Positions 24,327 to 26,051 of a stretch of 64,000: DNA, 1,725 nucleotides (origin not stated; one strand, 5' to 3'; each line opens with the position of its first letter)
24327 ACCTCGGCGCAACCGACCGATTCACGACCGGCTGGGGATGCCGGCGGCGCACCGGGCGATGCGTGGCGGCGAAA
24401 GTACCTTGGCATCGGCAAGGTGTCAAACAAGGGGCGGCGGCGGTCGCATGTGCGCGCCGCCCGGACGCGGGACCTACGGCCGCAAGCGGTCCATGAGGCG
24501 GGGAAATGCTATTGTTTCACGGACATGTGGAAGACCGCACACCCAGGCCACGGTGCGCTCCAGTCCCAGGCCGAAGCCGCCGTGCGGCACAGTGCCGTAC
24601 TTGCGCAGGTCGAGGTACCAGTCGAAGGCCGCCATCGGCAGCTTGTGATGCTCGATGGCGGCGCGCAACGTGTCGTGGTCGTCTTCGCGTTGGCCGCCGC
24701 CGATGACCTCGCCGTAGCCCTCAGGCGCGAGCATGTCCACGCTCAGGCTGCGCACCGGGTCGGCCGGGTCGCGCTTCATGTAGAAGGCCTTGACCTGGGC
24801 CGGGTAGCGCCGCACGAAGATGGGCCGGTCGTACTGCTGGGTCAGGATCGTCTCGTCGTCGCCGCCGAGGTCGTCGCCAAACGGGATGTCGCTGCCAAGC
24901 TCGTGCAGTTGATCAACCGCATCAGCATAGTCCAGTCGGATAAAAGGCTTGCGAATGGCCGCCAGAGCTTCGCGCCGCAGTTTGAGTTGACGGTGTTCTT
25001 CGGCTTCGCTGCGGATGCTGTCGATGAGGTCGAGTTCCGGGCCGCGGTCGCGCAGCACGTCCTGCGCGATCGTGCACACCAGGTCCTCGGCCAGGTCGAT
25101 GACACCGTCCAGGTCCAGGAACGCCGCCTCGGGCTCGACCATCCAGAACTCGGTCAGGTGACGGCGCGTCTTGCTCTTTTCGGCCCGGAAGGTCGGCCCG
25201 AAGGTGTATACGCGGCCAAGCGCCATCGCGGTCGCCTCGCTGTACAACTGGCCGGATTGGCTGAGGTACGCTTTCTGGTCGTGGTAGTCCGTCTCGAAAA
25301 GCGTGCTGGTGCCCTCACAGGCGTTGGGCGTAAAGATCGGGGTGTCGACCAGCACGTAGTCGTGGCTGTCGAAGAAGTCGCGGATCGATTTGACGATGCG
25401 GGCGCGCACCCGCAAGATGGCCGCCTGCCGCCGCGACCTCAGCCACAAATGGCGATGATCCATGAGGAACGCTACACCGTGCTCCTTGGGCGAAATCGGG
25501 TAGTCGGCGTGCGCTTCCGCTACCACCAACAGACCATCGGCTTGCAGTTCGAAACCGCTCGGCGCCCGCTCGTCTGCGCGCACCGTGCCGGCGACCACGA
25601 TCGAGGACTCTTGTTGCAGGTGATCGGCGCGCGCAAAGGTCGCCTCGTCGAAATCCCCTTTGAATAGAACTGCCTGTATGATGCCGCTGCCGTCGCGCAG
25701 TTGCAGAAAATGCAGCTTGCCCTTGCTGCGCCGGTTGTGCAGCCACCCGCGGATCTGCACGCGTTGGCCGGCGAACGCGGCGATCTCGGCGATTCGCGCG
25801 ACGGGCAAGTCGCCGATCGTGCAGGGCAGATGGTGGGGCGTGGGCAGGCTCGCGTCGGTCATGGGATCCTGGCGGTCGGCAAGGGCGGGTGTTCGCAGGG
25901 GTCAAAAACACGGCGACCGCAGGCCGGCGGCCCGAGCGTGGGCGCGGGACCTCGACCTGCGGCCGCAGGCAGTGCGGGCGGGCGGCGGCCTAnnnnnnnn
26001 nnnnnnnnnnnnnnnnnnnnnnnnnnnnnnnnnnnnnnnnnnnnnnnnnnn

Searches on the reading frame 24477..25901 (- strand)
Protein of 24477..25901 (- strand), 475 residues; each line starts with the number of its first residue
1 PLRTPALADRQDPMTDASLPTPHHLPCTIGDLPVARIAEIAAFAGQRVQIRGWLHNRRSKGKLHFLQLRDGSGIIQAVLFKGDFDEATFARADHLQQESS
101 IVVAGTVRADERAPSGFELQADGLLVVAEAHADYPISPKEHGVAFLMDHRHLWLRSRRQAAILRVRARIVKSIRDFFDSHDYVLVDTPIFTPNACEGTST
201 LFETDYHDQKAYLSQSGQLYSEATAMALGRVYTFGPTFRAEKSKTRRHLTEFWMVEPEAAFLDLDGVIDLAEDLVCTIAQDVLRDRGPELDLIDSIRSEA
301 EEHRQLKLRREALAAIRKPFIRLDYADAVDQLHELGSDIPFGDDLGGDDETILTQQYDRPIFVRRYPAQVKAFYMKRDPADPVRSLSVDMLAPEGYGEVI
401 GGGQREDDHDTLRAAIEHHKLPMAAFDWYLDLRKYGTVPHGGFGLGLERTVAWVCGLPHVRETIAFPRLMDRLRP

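Call 76: search_protein_families(library=pfam, proteins=[window:24477-25901:-], max_evalue=0.0001)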
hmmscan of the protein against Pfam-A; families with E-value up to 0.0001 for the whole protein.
window:24477-25901:- (475 aa): 2 families
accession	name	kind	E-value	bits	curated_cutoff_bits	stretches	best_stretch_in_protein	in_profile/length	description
PF00152.25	tRNA-synt_2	-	1.2e-71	241.7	25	1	146-468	5-306/308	tRNA synthetases class II (D, K and N)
PF01336.31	tRNA_anti-codon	-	1.3e-17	63.9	27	1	48-124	1-72/75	OB-fold nucleic acid binding domain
